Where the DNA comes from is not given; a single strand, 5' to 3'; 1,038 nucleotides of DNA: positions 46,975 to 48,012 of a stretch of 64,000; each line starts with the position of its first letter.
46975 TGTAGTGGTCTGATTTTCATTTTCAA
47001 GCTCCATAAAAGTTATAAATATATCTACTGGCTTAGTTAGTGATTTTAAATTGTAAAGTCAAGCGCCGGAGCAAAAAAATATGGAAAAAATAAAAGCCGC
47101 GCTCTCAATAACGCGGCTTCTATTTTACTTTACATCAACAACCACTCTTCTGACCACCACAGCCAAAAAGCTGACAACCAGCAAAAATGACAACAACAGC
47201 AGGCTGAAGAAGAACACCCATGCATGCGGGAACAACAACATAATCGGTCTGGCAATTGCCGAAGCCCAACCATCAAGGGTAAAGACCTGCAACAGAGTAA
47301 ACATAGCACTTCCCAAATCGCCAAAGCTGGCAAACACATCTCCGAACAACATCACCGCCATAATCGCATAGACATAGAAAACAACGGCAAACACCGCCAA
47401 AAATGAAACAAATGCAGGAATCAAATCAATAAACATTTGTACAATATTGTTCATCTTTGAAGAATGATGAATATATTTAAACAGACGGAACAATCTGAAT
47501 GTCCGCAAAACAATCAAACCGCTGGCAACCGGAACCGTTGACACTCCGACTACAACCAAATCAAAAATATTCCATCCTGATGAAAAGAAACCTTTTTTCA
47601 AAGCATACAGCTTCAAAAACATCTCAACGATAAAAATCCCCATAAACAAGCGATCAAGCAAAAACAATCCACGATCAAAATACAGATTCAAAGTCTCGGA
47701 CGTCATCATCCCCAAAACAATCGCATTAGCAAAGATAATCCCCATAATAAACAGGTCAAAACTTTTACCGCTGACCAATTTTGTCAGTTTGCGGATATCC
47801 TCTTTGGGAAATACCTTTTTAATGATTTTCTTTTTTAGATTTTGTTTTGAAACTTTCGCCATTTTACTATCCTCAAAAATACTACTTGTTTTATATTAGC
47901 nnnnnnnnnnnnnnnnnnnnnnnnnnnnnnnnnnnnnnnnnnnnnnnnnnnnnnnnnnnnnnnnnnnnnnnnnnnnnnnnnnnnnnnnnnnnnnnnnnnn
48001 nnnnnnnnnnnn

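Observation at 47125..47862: BacNaV-type voltage-gated channel with a non-canonical TLDGWAS selectivity filter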

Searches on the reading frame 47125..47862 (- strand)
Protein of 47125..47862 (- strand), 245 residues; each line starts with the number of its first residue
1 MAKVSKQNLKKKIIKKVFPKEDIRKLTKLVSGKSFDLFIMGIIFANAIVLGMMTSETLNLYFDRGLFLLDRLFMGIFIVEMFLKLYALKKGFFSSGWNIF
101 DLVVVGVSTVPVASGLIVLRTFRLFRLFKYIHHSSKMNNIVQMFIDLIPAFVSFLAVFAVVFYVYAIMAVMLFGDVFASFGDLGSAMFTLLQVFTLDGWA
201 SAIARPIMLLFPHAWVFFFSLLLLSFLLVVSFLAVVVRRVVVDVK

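Call 3: search_protein_families(library=pfam, proteins=[window:47125-47862:-], max_evalue=0.01)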
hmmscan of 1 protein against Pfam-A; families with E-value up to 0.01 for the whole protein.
window:47125-47862:- (245 aa): 2 families
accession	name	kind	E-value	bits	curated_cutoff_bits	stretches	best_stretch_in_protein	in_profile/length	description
PF00520.37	Ion_trans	-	2.4e-30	106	25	1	33-237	2-230/241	Ion transport protein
PF08016.18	PKD_channel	-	5e-05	23.3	22.4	1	122-228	106-215/225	Polycystin cation channel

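Call 4: search_protein_families(library=ncbifam, proteins=[window:47125-47862:-], max_evalue=0.01)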
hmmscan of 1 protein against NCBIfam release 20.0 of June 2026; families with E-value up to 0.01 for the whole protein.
window:47125-47862:- (245 aa): 0 families

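Call 5: search_solved_structures(query=window:47125-47862:-, max_evalue=0.001, show_alignments=4)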
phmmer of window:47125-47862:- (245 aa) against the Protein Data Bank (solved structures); distinct sequences matched with E-value up to 0.001: 137 (the best 60 are shown).
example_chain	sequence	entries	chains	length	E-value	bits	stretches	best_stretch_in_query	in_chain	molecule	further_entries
6sx5_A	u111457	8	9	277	8.2e-47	163.3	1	24-239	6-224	Ion transport protein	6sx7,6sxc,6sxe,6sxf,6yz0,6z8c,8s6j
6yz2_A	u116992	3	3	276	9.3e-47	163.1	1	24-239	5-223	Ion transport protein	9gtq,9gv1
5hvx_A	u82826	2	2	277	1.7e-46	162.3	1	24-240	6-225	Ion transport protein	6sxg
5hvd_A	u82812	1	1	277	2.1e-46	161.9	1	24-238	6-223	Ion transport protein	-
6keb_A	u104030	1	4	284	9e-42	146.8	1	25-238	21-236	Ion transport protein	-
4ms2_A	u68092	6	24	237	9e-42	146.8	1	25-234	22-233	Ion transport protein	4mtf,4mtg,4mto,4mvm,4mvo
5klb_A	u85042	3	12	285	1.1e-41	146.4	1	25-238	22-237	Ion transport protein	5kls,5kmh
4mvq_A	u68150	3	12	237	1.2e-41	146.4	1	25-234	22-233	Ion transport protein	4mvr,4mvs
6juh_A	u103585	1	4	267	2.6e-41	145.3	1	25-238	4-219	Ion transport protein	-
4mw3_A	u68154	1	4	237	2.7e-41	145.2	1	25-234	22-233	Ion transport protein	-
6mwd_B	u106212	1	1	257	3.5e-41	144.9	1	25-239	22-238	Ion transport protein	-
4mvz_A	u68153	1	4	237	4.1e-41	144.6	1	25-234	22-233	Ion transport protein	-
5vb2_A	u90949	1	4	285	5.4e-41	144.2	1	25-239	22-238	Ion transport protein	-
9uc3_A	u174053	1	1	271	6e-41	144.1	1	25-238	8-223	Ion transport protein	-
6p6y_A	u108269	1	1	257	6.3e-41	144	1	25-238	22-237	Ion transport protein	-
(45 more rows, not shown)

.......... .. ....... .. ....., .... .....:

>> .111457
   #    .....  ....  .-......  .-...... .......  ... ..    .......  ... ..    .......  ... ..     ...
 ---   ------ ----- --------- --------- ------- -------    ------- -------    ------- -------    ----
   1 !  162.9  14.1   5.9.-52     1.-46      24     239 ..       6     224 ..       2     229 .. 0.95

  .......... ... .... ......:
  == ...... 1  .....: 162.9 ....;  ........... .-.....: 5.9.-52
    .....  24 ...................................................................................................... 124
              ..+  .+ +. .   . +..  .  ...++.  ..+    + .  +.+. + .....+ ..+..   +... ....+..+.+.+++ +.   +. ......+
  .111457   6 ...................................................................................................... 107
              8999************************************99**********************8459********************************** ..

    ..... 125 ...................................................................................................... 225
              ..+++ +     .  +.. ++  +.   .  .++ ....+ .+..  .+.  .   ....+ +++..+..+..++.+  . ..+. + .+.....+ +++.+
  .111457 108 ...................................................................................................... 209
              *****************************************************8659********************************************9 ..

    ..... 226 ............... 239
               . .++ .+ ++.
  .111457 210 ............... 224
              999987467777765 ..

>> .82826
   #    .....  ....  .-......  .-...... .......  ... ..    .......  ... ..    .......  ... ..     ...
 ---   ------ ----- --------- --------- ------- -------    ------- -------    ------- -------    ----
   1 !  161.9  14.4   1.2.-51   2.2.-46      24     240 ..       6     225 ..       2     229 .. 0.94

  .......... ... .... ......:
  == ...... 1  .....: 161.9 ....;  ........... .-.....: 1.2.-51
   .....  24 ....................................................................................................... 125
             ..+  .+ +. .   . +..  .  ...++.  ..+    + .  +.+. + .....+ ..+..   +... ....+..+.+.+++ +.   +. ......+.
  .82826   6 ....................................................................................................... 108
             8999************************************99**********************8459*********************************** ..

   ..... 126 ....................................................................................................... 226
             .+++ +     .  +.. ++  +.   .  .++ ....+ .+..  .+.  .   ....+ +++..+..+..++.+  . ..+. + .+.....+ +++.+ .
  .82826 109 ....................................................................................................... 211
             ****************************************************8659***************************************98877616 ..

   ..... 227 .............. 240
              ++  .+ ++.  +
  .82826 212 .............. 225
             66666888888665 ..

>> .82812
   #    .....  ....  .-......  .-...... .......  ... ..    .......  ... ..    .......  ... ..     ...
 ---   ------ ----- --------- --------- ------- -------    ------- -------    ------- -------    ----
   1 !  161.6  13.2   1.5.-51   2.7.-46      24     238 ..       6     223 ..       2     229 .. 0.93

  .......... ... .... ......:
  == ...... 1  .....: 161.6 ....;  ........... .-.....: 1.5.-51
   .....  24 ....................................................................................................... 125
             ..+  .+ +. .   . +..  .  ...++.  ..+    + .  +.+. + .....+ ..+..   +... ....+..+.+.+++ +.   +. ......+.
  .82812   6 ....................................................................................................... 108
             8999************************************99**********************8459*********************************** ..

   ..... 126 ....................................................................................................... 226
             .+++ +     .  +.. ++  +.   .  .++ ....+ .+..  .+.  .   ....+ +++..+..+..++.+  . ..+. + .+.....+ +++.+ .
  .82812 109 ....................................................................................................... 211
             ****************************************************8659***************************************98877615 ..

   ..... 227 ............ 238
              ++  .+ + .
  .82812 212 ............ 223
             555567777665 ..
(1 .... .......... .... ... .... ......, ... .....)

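Call 6: find_homologous_proteins(query=window:47125-47862:-, max_evalue=1e-10)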
Query window:47125-47862:- (245 aa): 638 proteins with E <= 1e-10 among 2221 candidates; the best 120 are listed.
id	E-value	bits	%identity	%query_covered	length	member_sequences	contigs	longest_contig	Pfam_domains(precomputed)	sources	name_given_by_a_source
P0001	2.0e-144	497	100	100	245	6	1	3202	PF00520.38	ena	-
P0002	1.7e-131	455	88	100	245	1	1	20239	PF00520.38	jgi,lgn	-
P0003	1.4e-106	374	72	98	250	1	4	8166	PF00520.38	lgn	-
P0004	5.8e-104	365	69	98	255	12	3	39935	PF08016.19,PF00520.38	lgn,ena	-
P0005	1.6e-101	357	68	100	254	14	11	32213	PF08016.19,PF00520.38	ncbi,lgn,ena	-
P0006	1.1e-100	354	70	90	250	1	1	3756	PF00520.38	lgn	-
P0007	1.6e-100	354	68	97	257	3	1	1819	PF00520.38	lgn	-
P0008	1.6e-99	350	69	96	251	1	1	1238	PF00520.38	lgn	-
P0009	4.2e-99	349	68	96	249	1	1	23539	PF00520.38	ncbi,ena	-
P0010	4.9e-99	349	68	96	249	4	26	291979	PF00520.38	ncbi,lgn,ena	-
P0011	5.2e-99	349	68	96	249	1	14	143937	PF00520.38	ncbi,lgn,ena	-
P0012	6.5e-99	349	68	96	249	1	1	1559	PF00520.38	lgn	-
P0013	8.4e-99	348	67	96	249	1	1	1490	PF00520.38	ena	-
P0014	1.3e-98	347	67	96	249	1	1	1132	PF00520.38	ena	-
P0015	1.5e-98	347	67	96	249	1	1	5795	PF00520.38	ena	-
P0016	1.7e-98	347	67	96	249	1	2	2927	PF00520.38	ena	-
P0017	2.4e-98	347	67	96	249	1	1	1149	PF00520.38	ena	-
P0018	2.5e-98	347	68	98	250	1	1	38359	PF00520.38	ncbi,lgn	-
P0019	2.5e-98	347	67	96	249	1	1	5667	PF00520.38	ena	-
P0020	3.7e-98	346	67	100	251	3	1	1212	PF00520.38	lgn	-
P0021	3.7e-98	346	66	100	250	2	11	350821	PF00520.38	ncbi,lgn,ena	-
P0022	5.7e-98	345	68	96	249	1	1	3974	PF00520.38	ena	-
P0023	6.5e-98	345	67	96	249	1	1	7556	PF00520.38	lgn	-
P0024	1.0e-97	345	69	93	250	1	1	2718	PF00520.38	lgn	-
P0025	1.5e-97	344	67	96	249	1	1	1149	PF00520.38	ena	-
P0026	1.9e-97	344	68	98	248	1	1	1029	PF00520.38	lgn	-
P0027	3.5e-97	343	69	96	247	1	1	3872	PF08016.19,PF00520.38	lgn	-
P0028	8.3e-97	342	68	96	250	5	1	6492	PF08016.19,PF00520.38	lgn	-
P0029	9.2e-97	341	65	100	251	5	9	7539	PF00520.38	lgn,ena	-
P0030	2.1e-96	340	66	100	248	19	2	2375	PF00520.38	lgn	-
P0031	7.8e-96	338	67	99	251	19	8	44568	PF00520.38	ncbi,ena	-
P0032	3.6e-95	336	69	96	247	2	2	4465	PF00520.38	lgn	-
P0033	1.0e-93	331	66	93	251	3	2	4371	PF00520.38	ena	-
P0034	1.2e-93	331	66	98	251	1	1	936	PF00520.38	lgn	-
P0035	3.2e-93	330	68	93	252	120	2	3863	PF00520.38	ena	-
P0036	3.9e-93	330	67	95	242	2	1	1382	PF00520.38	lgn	-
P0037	9.3e-93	328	66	93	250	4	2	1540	PF00520.38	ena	-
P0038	8.0e-92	325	65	95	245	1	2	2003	PF00520.38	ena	-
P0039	9.1e-92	325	65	93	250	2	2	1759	PF00520.38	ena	-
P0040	9.6e-92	325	64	98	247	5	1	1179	PF00520.38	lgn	-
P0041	1.3e-91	325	64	100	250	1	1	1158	PF00520.38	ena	-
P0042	1.8e-91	324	65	93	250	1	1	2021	PF00520.38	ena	-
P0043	4.1e-91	323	68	88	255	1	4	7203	PF00520.38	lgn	-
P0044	4.5e-91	323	64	100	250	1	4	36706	PF00520.38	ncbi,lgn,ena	-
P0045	4.7e-91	323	62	98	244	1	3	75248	PF00520.38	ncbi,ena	-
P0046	6.3e-91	322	67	86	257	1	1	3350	PF00520.38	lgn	-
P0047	8.5e-91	322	63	98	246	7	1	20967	PF00520.38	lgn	-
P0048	1.5e-90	321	67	86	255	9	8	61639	PF00520.38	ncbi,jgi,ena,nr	ncbi:MAG: ion transporter [Alphaproteobacteria bacterium]|nr:ion transporter [Alphaproteobacteria ba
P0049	2.1e-90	321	64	92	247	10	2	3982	PF00520.38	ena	-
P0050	2.6e-90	320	68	88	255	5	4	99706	PF00520.38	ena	-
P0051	2.7e-90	320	63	100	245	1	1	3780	PF00520.38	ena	-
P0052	4.8e-90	320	65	95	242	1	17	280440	PF00520.38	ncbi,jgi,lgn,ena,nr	ncbi:MAG: ion transporter [Alphaproteobacteria bacterium]|nr:ion transporter [Alphaproteobacteria ba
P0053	4.9e-90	319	63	96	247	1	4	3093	PF00520.38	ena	-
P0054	6.6e-90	319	67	88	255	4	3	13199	PF00520.38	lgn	-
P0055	6.8e-90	319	64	95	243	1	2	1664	PF00520.38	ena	-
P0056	9.4e-90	319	68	88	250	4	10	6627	PF00520.38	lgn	-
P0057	1.2e-89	318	68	87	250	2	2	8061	PF00520.38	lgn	-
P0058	1.7e-89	318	62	97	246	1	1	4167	PF00520.38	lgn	-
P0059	3.6e-89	317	62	95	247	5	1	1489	PF00520.38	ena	-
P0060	4.2e-89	316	63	91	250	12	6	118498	PF00520.38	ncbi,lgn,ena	-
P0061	6.0e-89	316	64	95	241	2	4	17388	PF00520.38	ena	-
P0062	6.3e-89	316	63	97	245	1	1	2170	PF00520.38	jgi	jgi:voltage-gated sodium channel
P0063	8.9e-89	315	62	96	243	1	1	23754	PF00520.38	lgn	-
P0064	1.2e-88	315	63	96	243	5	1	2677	PF00520.38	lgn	-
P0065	1.9e-88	314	63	96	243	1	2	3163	PF00520.38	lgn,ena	-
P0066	2.0e-88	314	63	98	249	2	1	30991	PF00520.38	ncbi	-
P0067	3.4e-88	313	62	98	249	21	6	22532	PF00520.38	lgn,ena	-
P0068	3.5e-88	313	61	98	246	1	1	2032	PF00520.38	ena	-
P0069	4.0e-88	313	60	98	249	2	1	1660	PF00520.38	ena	-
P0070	4.2e-88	313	64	94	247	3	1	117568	PF00520.38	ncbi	-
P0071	4.4e-88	313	62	97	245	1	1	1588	PF00520.38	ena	-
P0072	5.5e-88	313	62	97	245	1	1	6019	PF00520.38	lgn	-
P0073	7.4e-88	312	62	96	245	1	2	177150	PF00520.38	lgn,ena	-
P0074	9.8e-88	312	64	88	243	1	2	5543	PF00520.38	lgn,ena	-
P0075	1.4e-87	311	63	96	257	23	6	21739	PF00520.38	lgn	-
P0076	1.7e-87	311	60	99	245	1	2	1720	PF00520.38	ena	-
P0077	3.2e-87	310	60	98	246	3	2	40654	PF00520.38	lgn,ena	-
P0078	5.1e-87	310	60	98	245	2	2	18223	PF00520.38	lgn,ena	-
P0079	6.8e-87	309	64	94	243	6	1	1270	PF00520.38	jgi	-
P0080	1.8e-86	308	64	94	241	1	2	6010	PF00520.38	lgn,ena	-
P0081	1.8e-86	308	60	98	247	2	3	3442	PF00520.38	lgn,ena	-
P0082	2.4e-86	307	64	87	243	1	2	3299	PF00520.38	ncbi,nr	ncbi:MAG: ion transporter [Alphaproteobacteria bacterium]|nr:ion transporter [Alphaproteobacteria ba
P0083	3.7e-86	307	63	95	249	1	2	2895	PF00520.38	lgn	-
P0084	4.5e-86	307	63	92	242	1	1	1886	PF00520.38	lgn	-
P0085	4.5e-86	307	59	99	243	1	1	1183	PF00520.38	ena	-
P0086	4.7e-86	306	61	97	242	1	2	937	PF00520.38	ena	-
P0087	4.9e-86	306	61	98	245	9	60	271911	PF00520.38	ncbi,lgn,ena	-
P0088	5.6e-86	306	60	99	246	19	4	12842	PF00520.38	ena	-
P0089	5.8e-86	306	60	99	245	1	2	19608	PF00520.38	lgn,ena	-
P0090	6.7e-86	306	63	94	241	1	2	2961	PF00520.38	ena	-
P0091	9.3e-86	305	62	91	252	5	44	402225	PF00520.38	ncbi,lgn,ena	-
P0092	1.0e-85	305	59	98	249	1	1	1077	PF00520.38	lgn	-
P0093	1.2e-85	305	63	95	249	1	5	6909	PF00520.38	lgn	-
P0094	1.5e-85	305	63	92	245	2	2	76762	PF08016.19,PF00520.38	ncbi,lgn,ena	-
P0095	2.1e-85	304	60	98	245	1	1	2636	PF00520.38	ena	-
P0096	3.0e-85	304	63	91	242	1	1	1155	PF00520.38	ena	-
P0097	3.3e-85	304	58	99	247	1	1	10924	PF00520.38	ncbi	-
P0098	4.5e-85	303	65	87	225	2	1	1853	PF08016.19,PF00520.38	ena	-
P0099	7.6e-85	302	60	99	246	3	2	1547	PF00520.38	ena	-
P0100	8.7e-85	302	63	92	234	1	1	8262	PF00520.38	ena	-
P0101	2.4e-84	301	63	92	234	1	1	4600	PF00520.38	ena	-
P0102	5.7e-84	300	64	91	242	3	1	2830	PF00520.38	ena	-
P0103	6.1e-84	300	60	98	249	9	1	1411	PF00520.38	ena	-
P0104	1.3e-83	298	63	95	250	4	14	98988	PF00520.38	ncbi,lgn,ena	-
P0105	1.5e-83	298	63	91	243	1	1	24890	PF00520.38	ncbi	-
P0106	1.9e-83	298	56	98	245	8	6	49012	PF00520.38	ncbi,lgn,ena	-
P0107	4.7e-82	293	58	96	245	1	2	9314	PF00520.38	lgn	-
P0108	5.3e-82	293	60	91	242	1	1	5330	PF00520.38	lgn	-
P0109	6.3e-82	293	57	98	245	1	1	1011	PF00520.38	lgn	-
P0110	7.1e-82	293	63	83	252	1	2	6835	PF00520.38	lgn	-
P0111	1.4e-81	292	58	94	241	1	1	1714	PF00520.38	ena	-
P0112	2.0e-81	291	57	100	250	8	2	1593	PF00520.38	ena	-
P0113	2.4e-81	291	62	98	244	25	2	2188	PF08016.19,PF00520.38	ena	-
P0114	4.6e-81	290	58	94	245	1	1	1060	PF00520.38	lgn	-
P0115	9.0e-81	289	59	99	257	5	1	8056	PF00520.38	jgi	jgi:voltage-gated sodium channel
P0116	1.2e-80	289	58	94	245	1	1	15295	PF00520.38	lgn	-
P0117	1.3e-80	289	56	100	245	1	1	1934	PF00520.38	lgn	-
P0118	1.4e-80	288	57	99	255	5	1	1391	PF08016.19,PF00520.38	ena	-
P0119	1.6e-80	288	56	98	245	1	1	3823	PF00520.38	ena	-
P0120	2.3e-80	288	56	98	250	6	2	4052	PF00520.38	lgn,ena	-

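Call 18: search_protein_representatives(protein=window:47125-47862:-)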
Query: 245 residues. Proteins with E-value up to 0.001 (for the whole library): 7675; up to 1e-10: 2660; up to 1e-30: 132. The best 150 are listed.
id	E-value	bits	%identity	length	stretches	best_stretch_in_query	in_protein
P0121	1.6e-69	250.7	50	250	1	4-242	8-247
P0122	1.0e-55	205.5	67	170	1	7-152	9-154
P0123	1.5e-55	205.0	36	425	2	14-239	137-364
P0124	2.3e-54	201.1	45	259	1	22-241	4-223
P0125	3.3e-54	200.6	48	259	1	21-241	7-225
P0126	6.3e-50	186.6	57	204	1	90-240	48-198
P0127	6.9e-50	186.5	29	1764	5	28-238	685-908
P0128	2.9e-45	171.3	57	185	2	14-158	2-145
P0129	1.1e-44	169.4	58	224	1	5-150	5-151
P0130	5.5e-43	163.9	57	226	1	14-164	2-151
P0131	1.5e-41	159.2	28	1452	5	25-201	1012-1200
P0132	6.4e-41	157.1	57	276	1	33-177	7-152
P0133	1.8e-40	155.6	51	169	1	83-237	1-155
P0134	8.4e-40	153.5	40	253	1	22-243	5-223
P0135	1.1e-39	153.1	38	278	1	26-238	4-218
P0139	2.0e-38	148.9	41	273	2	103-235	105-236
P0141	3.9e-38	148.0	38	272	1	21-238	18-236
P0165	5.6e-35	137.7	38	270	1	31-240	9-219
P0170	7.9e-35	137.2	39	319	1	24-240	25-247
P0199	1.7e-33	132.8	35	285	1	30-238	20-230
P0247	6.1e-31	124.5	35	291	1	28-239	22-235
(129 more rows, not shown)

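Call 26: find_related_loci(query=window:47125-47862:-, collection=genome_contigs, flank=6000)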
Query window:47125-47862:- (245 aa) in genome_contigs; peptide patterns used: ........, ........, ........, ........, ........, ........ (x = any residue, [..] = any of these).
220 stretches matched a pattern; 164 encode a relative of the query (tblastn E <= 1e-3); the best 80 are kept; 80 distinct loci.
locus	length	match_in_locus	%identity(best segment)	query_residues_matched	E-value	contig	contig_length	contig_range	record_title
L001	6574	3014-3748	96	1-245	2e-152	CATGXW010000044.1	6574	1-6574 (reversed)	MAG: uncultured Alphaproteobacteria bacterium isolate extra-SRR4116678.3_1677764740 genome assembly, contig: NODE_3749_l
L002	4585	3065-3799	92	1-245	5e-138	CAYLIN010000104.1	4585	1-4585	MAG TPA_asm: uncultured Azospirillaceae bacterium isolate SRP199465_co2_209 genome assembly, contig: NODE_55626_length_4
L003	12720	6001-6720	68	3-242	3e-107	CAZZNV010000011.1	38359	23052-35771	MAG TPA_asm: uncultured Azospirillaceae bacterium isolate SRP199465_co1_58 genome assembly, contig: NODE_2331_length_383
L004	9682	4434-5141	68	5-240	2e-107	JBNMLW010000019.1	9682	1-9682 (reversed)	MAG: Alphaproteobacteria bacterium isolate CM_BacCAZ1100.7 k141_516388_length_9682_cov_11.0000, whole genome shotgun seq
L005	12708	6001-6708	68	5-240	2e-107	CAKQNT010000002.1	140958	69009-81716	MAG: uncultured Alphaproteobacteria bacterium isolate REFINED_METABAT215_TOP10_CONTIGS_1500_ASSEMBLY_K77_MERGED__Hadza_M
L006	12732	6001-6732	65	2-245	2e-104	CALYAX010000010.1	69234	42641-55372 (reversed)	MAG: uncultured Alphaproteobacteria bacterium isolate BRZ_DH__bin41 genome assembly, contig: BRZ_DH__NODE_449_length_692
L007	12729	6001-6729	67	3-245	3e-104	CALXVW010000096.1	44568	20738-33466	MAG: uncultured Alphaproteobacteria bacterium isolate E40__bin9 genome assembly, contig: E40__k127_4161206, whole genome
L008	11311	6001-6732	68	2-245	3e-104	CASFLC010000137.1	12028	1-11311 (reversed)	uncultured proteobacterium isolate SI.A99.metabat-bins.196 genome assembly, contig: SI.A99.metabat-bins.196.fa_k141_4607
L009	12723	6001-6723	69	1-241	4e-104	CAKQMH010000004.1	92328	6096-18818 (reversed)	MAG: uncultured Alphaproteobacteria bacterium isolate REFINED_METABAT215_TOP10_CONTIGS_1500_ASSEMBLY_K77_MERGED__Hadza_M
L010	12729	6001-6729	65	1-245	1e-103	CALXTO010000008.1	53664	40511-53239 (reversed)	MAG: uncultured Alphaproteobacteria bacterium isolate BRZ_CT__bin33 genome assembly, contig: BRZ_CT__NODE_949_length_536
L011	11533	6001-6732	68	2-245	4e-103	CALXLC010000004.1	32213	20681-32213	MAG: uncultured Alphaproteobacteria bacterium isolate E27__bin196 genome assembly, contig: E27__k127_4847480, whole geno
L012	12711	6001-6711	64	2-240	8e-99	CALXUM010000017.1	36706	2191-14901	MAG: uncultured Alphaproteobacteria bacterium isolate BRZ_CT__bin98 genome assembly, contig: BRZ_CT__NODE_1579_length_36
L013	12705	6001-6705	63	7-241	3e-98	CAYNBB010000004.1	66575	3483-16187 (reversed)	MAG TPA_asm: uncultured Azospirillaceae bacterium isolate SRP225648_co1_885 genome assembly, contig: NODE_645_length_665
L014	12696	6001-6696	65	10-241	5e-98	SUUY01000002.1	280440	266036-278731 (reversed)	MAG: Alphaproteobacteria bacterium isolate SIG58 NODE_369_length_280440_cov_10.875186, whole genome shotgun sequence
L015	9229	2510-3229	63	3-241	7e-97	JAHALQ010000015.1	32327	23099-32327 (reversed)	MAG: Proteobacteria bacterium isolate L3_072_000M1_dasL3_072_000M1_concoct_80 L3_072_000M1_scaffold_907, whole genome sh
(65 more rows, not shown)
